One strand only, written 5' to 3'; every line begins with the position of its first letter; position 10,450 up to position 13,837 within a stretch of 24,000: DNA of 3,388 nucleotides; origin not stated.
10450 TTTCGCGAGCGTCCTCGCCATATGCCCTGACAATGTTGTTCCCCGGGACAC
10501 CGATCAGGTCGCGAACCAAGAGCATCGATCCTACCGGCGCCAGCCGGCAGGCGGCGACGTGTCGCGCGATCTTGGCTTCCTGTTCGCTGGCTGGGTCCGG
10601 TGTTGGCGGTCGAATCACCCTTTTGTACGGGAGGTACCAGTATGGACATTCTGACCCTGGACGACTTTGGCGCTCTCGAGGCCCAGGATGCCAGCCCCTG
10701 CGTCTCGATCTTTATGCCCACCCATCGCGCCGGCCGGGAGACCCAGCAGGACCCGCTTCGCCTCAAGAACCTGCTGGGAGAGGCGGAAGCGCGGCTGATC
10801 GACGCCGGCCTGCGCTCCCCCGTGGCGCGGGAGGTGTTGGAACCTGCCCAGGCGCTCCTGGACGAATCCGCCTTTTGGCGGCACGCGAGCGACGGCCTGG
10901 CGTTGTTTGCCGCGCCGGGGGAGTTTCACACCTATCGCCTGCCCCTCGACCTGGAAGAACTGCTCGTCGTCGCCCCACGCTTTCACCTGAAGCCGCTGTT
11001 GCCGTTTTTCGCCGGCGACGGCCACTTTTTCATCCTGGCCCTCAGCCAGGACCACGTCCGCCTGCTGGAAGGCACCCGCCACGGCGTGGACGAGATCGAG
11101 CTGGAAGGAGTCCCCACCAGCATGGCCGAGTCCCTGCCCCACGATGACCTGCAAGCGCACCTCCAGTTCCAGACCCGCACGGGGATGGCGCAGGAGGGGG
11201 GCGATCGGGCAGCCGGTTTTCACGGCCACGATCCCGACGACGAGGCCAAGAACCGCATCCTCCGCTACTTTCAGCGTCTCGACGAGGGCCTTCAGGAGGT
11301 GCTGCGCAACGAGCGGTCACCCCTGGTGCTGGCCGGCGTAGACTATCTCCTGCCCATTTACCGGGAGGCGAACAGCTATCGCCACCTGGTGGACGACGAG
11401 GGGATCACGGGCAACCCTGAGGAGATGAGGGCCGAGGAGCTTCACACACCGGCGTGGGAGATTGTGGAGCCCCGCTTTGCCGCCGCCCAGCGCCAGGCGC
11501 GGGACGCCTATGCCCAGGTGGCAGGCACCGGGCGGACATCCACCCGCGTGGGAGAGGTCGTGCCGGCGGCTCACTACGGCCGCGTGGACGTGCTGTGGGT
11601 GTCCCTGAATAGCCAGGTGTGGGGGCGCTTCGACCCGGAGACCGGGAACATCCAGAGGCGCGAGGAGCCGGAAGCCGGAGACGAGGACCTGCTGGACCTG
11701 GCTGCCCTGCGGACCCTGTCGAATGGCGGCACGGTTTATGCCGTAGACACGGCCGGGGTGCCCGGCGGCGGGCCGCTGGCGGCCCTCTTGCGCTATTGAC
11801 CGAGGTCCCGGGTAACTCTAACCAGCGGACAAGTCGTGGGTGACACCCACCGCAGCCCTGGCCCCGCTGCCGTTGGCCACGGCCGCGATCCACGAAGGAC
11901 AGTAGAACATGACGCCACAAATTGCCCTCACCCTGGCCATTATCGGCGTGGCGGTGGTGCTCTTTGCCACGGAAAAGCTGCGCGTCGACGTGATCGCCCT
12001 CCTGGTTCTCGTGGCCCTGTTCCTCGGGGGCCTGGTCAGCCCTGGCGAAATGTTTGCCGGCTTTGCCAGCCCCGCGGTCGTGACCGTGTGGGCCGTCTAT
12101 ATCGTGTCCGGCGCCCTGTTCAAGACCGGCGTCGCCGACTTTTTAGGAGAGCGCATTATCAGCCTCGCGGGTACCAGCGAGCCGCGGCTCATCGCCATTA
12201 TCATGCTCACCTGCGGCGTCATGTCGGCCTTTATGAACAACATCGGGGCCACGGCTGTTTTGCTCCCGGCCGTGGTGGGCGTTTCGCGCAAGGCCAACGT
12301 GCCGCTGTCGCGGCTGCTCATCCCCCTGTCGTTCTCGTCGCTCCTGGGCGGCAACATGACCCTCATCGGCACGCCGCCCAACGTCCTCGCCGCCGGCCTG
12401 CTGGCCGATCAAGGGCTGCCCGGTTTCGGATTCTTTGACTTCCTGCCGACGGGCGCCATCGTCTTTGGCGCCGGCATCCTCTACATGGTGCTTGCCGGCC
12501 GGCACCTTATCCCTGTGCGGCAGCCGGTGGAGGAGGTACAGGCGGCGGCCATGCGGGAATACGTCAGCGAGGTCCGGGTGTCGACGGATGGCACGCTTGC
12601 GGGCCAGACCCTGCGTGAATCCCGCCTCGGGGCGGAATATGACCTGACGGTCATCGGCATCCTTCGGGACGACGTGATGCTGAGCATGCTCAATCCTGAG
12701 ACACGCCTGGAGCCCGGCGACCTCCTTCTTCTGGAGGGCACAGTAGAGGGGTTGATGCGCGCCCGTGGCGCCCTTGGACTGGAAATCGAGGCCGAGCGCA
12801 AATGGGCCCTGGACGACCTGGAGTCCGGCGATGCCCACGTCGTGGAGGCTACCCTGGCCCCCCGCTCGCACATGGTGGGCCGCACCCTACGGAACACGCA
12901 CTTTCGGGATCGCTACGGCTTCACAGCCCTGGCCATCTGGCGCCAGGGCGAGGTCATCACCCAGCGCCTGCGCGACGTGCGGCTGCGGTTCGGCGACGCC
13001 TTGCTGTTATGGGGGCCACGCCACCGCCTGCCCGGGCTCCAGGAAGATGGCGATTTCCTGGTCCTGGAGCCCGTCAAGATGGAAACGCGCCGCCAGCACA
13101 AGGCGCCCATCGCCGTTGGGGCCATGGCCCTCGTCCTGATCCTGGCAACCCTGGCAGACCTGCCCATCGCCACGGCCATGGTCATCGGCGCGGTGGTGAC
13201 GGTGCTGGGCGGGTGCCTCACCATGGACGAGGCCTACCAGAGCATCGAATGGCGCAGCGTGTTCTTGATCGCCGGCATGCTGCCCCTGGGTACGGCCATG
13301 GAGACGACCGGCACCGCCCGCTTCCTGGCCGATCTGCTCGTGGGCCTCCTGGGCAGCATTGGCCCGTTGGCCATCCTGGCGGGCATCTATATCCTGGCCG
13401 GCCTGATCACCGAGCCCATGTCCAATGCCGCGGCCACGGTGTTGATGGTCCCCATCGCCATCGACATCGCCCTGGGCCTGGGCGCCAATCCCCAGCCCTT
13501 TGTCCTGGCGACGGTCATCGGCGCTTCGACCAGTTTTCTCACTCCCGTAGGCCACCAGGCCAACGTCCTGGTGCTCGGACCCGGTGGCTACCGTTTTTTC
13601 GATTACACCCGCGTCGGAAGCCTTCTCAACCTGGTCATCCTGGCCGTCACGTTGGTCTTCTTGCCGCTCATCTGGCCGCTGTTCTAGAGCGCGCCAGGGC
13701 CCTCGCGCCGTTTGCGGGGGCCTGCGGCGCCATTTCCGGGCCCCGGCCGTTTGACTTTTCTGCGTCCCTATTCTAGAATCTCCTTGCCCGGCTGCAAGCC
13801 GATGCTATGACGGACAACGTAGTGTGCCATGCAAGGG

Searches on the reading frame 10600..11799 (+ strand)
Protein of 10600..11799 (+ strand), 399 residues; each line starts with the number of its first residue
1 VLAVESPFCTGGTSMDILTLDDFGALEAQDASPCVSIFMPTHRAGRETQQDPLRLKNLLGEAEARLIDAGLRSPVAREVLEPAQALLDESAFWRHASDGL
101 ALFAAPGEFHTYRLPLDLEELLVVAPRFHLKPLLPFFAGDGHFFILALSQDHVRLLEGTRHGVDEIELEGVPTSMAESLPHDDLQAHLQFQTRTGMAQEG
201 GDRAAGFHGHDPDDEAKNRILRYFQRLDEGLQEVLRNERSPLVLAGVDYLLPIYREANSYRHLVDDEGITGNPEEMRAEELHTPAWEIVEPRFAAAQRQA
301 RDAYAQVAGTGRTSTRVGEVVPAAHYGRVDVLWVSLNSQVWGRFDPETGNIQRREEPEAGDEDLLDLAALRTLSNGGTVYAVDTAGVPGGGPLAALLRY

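Call 35: search_protein_families(library=pfam, proteins=[window:10600-11799:+], max_evalue=0.0001)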
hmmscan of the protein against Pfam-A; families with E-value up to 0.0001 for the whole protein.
window:10600-11799:+ (399 aa): 5 families
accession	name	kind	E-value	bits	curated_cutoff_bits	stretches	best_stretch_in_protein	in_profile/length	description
PF18845.6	baeRF_family3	-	1e-47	163.1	31.5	1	142-328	1-168/168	Bacterial archaeo-eukaryotic release factor family 3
PF18849.6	baeRF_family7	-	2.4e-46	157.9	27.2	1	143-291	1-144/144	Bacterial archaeo-eukaryotic release factor family 7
PF18848.6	baeRF_family6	-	3.5e-36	125.2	27.5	1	142-290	2-148/149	Bacterial archaeo-eukaryotic release factor family 6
PF18851.6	baeRF_family8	-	1e-20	74.5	27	1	142-295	3-139/141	Bacterial archaeo-eukaryotic release factor family 8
PF18855.6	baeRF_family11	-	6.6e-18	65.8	27.2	1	144-290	5-134/139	Bacterial archaeo-eukaryotic release factor family 11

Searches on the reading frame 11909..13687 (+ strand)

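Call 35: search_protein_families(library=pfam, proteins=[window:11909-13687:+], max_evalue=0.0001)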
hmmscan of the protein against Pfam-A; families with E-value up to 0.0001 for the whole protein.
window:11909-13687:+ (592 aa): 3 families
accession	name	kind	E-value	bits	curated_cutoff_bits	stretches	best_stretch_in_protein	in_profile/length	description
PF03600.22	CitMHS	-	1.2e-91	307.7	31.9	2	16-538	1-336/336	Citrate transporter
PF02080.26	TrkA_C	-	1.8e-22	79.5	27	2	220-286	2-67/71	TrkA-C domain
PF00939.25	Na_sulph_symp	-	5.1e-19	69.1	27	2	420-590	291-467/472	Sodium:sulfate symporter transmembrane region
